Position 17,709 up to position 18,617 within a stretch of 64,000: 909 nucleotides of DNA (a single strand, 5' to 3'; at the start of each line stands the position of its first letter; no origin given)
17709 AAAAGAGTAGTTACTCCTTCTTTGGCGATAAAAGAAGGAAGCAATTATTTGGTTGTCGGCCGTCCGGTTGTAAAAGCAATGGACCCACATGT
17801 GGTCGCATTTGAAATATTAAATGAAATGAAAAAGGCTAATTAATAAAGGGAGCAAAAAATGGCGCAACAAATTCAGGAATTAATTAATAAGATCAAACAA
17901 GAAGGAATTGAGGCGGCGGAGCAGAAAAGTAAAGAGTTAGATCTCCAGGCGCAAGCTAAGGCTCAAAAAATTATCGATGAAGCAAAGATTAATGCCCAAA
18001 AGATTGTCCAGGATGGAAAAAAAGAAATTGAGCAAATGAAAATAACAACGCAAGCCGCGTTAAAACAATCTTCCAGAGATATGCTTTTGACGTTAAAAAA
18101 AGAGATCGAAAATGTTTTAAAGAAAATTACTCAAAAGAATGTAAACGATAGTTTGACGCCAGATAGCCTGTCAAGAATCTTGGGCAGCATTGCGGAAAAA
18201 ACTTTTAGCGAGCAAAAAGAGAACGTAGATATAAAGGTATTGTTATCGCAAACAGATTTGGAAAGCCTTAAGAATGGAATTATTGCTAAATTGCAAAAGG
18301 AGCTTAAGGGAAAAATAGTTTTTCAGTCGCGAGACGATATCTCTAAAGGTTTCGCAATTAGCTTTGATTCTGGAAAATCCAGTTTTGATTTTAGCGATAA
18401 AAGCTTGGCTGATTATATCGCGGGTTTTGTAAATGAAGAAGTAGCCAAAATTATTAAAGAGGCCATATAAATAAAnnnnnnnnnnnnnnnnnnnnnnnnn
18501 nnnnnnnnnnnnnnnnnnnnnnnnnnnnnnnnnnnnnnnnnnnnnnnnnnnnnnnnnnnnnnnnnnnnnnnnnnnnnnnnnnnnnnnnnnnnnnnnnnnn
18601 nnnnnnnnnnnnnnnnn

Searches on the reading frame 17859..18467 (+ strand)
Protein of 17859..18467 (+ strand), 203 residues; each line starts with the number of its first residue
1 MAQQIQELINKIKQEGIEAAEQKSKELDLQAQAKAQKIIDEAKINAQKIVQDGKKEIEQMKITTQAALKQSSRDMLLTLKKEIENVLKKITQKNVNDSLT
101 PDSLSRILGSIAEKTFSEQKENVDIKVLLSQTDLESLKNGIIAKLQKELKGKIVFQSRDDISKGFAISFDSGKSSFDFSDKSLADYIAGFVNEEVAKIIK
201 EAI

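Call 11: search_protein_families(library=pfam, proteins=[window:17859-18467:+], max_evalue=0.001)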
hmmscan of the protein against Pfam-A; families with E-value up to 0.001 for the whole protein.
window:17859-18467:+ (203 aa): 1 family
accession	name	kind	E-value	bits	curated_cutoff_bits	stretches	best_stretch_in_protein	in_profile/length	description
PF05103.18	DivIVA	-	0.00071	20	28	1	15-71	67-123/131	DivIVA protein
